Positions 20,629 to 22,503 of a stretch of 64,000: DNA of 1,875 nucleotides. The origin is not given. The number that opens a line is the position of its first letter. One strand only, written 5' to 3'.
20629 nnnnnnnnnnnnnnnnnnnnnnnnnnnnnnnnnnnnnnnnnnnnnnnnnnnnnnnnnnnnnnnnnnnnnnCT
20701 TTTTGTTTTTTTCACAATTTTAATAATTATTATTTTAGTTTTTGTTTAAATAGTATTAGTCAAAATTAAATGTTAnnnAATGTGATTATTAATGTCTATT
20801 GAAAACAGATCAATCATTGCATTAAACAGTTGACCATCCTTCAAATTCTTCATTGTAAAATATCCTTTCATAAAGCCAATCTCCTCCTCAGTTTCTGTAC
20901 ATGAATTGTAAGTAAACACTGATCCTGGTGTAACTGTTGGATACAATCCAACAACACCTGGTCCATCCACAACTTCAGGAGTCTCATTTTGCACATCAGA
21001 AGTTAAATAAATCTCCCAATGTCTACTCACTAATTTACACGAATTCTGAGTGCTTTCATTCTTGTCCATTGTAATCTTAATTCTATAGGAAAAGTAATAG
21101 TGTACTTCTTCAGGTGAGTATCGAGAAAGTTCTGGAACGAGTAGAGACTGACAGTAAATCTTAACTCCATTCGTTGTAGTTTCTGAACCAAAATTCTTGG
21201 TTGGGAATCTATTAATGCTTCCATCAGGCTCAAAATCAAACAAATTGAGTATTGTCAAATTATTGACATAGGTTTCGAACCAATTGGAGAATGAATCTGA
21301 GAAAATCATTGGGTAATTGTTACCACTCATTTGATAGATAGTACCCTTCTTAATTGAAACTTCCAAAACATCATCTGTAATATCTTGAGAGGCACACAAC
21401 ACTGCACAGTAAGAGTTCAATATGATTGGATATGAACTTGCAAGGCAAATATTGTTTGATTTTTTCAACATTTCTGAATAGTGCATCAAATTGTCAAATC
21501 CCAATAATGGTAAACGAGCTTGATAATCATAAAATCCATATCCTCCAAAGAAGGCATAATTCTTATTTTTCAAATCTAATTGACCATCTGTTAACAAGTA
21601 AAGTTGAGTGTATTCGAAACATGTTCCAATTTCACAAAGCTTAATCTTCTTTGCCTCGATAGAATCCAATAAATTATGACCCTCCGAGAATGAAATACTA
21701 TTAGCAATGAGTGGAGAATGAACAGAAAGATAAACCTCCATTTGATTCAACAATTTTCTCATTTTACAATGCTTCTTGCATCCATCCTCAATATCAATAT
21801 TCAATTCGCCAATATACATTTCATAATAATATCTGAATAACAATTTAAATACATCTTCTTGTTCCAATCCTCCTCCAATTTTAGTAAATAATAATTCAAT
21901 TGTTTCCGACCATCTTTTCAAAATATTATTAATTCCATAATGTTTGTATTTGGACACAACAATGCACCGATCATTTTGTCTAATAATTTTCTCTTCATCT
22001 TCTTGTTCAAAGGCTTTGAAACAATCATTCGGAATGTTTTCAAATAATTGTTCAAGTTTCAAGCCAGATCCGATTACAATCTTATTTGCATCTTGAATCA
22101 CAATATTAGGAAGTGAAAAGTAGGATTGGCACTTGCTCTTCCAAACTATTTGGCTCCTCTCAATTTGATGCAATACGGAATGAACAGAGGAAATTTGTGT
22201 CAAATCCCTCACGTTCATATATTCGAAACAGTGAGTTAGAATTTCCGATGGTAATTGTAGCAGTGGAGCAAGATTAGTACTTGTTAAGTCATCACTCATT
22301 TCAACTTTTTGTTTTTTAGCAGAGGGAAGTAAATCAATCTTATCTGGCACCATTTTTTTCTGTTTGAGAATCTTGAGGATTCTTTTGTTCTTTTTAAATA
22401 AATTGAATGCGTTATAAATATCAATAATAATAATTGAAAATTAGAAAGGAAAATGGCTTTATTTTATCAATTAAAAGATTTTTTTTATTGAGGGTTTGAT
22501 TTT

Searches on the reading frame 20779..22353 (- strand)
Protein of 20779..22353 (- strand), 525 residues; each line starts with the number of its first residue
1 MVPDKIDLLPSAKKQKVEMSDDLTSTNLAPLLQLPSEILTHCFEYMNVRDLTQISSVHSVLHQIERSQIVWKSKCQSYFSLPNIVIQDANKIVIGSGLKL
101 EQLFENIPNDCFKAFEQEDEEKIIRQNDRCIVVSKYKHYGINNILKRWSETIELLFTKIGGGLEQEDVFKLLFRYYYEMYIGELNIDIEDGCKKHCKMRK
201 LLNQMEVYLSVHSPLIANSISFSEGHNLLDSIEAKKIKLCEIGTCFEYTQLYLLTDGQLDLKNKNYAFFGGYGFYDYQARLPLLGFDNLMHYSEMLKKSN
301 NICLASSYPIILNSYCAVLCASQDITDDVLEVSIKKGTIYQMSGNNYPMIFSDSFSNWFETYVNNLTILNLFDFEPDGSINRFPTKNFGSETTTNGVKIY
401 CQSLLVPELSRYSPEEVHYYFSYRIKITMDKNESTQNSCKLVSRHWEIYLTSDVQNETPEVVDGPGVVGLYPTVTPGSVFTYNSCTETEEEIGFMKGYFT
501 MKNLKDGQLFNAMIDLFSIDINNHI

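Call 30: find_encoding_contigs(protein=window:20779-22353:-, flank=10000, max_places=2)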
Protein window:20779-22353:- (525 aa): no gene with exactly this product is on record in the collection.
